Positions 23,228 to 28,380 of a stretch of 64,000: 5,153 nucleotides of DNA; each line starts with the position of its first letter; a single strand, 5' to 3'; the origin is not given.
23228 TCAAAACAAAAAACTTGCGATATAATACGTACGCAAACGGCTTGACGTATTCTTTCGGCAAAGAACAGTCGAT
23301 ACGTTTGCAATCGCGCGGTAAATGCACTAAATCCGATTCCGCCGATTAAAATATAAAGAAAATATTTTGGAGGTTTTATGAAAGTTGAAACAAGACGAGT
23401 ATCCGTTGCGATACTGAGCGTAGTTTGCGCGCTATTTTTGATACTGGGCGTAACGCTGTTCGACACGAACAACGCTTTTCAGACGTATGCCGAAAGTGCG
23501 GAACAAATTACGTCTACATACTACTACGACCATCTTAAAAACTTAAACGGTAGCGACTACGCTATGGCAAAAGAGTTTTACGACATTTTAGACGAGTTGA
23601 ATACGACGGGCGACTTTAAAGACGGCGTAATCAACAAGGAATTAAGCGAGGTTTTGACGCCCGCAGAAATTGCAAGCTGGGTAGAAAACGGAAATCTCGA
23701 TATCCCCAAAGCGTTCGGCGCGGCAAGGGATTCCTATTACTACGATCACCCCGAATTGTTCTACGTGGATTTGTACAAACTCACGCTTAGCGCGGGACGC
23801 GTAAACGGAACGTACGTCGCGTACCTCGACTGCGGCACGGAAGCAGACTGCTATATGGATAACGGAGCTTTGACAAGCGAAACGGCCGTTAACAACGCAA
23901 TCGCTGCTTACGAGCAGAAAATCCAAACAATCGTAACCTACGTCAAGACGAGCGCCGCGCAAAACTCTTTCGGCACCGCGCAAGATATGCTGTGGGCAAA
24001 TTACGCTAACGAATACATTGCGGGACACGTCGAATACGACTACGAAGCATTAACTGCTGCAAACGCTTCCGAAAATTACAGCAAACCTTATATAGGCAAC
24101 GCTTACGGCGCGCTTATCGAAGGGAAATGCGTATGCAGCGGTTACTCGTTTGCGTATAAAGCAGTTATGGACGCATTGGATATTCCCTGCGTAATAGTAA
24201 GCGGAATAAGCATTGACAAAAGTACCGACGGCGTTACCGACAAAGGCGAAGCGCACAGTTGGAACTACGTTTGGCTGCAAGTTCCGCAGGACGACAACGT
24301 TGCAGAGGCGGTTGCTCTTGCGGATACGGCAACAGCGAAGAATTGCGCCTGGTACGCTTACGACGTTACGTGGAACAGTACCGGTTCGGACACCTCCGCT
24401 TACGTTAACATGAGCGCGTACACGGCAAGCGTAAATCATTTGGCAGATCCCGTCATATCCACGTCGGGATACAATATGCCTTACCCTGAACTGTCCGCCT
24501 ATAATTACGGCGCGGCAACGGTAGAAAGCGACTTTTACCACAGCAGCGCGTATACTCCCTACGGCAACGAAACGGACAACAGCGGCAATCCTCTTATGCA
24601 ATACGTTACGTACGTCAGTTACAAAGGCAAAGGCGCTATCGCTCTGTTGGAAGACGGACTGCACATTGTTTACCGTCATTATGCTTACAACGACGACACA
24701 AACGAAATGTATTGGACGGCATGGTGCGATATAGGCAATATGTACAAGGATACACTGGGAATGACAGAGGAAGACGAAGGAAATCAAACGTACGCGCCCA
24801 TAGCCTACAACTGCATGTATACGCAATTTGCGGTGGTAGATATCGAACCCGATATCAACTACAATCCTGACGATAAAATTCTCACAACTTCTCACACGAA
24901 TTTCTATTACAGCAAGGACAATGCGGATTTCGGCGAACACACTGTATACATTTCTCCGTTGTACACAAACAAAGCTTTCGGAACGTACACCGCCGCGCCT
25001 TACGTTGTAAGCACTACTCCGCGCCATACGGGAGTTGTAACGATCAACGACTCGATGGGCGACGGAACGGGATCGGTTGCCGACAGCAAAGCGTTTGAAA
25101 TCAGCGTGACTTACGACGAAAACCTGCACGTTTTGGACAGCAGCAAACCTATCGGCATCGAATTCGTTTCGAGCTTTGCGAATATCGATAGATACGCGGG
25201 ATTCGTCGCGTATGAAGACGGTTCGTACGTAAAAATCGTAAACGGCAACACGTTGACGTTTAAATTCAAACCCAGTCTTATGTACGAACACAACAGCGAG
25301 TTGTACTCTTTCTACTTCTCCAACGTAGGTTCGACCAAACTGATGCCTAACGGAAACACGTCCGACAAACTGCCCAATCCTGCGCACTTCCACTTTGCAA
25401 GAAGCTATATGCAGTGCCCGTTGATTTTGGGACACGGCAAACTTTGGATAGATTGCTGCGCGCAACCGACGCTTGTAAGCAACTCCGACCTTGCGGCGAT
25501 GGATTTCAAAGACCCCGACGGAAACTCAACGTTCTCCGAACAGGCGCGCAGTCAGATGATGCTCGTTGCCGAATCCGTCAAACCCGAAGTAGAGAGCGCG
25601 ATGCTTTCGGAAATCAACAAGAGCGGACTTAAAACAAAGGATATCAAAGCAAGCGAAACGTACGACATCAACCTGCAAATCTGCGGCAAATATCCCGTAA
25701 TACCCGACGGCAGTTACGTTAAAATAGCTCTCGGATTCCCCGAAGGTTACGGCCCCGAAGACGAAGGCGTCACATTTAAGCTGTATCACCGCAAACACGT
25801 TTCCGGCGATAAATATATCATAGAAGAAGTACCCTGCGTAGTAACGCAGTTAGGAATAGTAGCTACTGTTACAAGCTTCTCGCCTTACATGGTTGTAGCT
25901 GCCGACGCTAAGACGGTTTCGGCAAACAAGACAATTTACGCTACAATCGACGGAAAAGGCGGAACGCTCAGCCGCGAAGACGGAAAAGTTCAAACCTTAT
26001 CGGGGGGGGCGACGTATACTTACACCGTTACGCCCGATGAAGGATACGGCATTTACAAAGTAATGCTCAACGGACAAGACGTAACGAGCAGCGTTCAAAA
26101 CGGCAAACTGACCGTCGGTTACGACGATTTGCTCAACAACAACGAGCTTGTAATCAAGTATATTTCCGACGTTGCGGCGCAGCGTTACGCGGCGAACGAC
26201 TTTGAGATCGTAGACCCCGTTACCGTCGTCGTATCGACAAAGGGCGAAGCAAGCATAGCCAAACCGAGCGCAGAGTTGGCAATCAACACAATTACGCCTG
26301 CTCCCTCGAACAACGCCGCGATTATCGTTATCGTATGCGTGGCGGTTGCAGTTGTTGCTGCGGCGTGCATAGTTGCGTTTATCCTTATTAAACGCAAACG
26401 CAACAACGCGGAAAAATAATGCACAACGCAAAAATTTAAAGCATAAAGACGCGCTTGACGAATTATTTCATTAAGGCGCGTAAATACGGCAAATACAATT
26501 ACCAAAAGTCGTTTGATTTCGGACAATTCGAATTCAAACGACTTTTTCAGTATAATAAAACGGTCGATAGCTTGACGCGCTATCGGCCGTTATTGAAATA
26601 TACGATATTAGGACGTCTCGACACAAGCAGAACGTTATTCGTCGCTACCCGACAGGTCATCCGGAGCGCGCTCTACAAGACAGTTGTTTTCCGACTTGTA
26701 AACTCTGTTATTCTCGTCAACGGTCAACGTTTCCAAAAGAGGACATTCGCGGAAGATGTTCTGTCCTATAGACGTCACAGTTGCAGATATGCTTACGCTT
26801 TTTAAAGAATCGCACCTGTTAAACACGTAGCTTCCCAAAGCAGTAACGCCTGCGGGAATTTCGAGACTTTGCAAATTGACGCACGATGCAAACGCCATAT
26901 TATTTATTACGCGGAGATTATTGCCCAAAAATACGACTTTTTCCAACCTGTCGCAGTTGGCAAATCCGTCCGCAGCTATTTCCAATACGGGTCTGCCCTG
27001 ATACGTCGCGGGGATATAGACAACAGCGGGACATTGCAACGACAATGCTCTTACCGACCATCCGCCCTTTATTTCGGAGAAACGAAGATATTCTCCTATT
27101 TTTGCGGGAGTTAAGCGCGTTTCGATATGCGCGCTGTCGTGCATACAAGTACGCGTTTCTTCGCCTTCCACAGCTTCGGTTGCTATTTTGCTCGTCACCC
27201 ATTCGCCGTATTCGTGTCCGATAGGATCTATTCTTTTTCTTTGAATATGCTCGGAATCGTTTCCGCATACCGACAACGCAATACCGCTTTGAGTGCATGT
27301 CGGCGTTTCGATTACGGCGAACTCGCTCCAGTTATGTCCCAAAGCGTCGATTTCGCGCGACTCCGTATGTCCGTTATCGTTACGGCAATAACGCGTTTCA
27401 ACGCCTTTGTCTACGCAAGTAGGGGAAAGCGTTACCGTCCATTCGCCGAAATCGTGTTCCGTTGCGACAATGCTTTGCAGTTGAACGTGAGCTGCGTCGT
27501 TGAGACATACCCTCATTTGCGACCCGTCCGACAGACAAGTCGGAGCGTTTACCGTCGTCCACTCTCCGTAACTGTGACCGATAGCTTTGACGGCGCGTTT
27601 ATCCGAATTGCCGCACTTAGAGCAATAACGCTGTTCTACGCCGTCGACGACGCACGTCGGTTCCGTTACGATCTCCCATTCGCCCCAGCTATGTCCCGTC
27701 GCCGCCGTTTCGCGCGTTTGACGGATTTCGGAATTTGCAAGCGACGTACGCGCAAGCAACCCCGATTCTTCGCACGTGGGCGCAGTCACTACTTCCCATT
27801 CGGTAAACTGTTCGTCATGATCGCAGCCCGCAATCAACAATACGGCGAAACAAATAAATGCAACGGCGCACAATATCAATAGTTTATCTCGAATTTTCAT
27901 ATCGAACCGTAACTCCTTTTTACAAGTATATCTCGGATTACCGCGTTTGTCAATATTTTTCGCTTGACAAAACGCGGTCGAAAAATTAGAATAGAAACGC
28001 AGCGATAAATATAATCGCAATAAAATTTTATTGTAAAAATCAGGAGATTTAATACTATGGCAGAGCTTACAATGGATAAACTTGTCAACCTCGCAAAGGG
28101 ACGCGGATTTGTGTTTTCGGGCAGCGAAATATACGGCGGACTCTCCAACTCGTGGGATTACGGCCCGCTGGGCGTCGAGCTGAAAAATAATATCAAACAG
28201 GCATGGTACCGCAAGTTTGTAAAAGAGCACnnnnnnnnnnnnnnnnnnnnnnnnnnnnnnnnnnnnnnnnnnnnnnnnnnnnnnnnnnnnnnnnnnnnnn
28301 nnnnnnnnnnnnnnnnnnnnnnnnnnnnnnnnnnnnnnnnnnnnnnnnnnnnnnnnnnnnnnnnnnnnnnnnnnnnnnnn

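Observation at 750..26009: Five G:C homopolymers of 8-11 nt, all attached to envelope-protein genes: a candidate contingency-locus set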

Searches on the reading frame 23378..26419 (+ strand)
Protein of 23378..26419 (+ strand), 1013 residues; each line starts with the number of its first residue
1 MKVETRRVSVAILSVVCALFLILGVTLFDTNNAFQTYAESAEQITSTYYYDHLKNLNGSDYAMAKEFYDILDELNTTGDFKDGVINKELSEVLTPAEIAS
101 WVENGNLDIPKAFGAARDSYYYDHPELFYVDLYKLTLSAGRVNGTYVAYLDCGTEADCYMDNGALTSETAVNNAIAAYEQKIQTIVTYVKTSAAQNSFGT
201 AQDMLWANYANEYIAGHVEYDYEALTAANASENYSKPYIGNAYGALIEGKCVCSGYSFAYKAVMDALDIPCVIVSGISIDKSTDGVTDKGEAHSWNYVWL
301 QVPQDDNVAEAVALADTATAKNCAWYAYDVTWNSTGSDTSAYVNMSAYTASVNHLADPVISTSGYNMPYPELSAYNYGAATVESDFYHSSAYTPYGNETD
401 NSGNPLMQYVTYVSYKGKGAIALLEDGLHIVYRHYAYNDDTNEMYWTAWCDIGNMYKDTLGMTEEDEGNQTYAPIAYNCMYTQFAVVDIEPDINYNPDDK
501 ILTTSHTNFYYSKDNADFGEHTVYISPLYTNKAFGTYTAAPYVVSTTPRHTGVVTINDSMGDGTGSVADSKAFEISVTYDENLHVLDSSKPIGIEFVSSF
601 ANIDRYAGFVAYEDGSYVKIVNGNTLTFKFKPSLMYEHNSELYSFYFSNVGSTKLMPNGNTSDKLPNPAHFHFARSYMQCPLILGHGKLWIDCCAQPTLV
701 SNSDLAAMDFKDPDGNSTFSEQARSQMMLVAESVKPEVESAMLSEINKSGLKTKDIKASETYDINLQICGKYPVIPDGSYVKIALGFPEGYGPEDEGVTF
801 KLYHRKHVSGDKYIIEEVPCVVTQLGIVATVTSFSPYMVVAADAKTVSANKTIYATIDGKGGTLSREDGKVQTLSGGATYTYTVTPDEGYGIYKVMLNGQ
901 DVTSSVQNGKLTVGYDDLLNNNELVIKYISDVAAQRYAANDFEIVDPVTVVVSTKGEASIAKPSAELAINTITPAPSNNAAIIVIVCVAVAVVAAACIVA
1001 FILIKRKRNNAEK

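Call 9: search_protein_families(library=pfam, proteins=[window:23378-26419:+], max_evalue=0.001)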
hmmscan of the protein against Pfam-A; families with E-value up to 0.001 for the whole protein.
window:23378-26419:+ (1013 aa): 1 family
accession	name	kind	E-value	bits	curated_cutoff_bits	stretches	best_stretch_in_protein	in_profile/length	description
PF01841.26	Transglut_core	-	1.8e-07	31.8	23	1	208-321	19-99/108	Transglutaminase-like superfamily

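Call 32: find_encoding_contigs(protein=window:23378-26419:+, flank=10000, max_places=10)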
Protein window:23378-26419:+ (1013 aa): no gene with exactly this product is on record in the collection.

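Call 43: find_homologous_proteins(query=window:23378-26419:+, max_evalue=1e-10)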
Query window:23378-26419:+ (1013 aa): 52 proteins with E <= 1e-10 among 8000 candidates.
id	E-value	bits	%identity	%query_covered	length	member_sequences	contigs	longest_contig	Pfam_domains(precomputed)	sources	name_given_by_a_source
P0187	0.0e+0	2296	100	100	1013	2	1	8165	PF01841.26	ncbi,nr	ncbi:MAG: hypothetical protein NC332_03405 [Firmicutes bacterium]|nr:hypothetical protein [Bacillota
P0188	0.0e+0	1198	54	100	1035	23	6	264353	-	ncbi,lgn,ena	-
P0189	0.0e+0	1144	54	97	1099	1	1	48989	PF01841.26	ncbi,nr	ncbi:MAG: hypothetical protein NC033_05085 [Clostridiales bacterium]|nr:hypothetical protein [Clostr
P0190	8.0e-294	996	50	92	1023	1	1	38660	PF01841.26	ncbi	-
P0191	3.9e-291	987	48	100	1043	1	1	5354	PF01841.26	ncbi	-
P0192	9.9e-288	976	48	100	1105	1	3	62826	-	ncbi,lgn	-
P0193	1.9e-287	975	49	93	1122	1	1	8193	-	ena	-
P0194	1.8e-280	951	47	100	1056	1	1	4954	PF01841.26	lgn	-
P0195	1.0e-272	926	46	100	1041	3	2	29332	PF01841.26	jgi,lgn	jgi:hypothetical protein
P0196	5.1e-270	917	47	100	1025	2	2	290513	PF01841.26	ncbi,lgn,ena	-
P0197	2.2e-268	911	48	93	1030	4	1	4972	PF01841.26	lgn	-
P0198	8.4e-268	910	46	99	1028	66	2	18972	PF01841.26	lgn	-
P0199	9.6e-263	893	44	100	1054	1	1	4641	PF01841.26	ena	-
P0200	1.7e-261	889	47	96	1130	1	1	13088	PF01841.26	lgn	-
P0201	5.3e-261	887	46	95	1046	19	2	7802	PF01841.26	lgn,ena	-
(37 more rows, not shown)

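Call 44: find_encoding_contigs(protein=P0187, flank=10000, max_places=5)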
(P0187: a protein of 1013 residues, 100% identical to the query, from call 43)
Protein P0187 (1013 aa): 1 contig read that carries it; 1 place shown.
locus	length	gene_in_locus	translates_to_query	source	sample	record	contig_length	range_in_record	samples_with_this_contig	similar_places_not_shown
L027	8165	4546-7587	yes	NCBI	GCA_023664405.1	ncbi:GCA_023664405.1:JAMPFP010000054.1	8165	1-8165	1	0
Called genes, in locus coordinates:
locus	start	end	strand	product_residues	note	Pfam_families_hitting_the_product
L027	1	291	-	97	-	PF21349:RUBY_RBDX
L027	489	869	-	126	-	PF01475:FUR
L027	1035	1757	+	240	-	PF01171:ATP_bind_3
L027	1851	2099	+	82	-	PF12116:SpoIIID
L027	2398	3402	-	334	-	PF10974:DUF2804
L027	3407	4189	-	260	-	PF12811:BaxI_1, PF01027:Bax1-I (weak)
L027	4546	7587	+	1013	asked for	PF01841:Transglut_core (weak)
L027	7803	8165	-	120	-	PF13306:LRR_5, PF13855:LRR_8 (faint)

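Call 90: search_protein_families(library=ncbifam, proteins=[window:23378-26419:+], max_evalue=0.001)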
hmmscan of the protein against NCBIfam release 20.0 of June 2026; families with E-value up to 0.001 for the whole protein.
window:23378-26419:+ (1013 aa): 1 family
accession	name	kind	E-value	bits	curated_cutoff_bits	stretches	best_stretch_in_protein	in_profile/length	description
NF045980.1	MAG6410_fam_LP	equivalog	9e-13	47.5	450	1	210-300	173-250/622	MAG6410 family transglutaminase-related lipoprotein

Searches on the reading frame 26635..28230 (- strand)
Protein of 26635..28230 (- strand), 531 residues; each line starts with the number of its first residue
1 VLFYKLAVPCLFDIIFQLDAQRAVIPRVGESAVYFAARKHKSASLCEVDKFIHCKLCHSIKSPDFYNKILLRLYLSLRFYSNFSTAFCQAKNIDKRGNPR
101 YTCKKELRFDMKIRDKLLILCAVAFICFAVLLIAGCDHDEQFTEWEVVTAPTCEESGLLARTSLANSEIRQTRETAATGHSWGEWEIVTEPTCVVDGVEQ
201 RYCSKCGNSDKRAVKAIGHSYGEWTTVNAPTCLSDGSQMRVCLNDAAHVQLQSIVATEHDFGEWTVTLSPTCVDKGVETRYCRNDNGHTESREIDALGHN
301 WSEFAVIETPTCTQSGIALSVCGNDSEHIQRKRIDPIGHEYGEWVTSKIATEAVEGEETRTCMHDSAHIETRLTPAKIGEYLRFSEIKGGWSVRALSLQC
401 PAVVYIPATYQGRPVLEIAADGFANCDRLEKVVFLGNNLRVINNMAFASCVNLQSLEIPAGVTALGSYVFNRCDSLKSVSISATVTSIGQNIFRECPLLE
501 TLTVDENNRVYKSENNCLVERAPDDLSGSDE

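Call 33: search_protein_families(library=pfam, proteins=[window:26635-28230:-])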
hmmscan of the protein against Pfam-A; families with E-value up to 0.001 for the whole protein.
window:26635-28230:- (531 aa): 2 families
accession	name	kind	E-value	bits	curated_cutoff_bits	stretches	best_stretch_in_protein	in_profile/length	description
PF13306.12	LRR_5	-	5.1e-20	72.1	27.7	1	418-509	3-91/127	BspA type Leucine rich repeat region (6 copies)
PF13855.12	LRR_8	-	2.4e-05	24.4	27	0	417-458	15-56/61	Leucine rich repeat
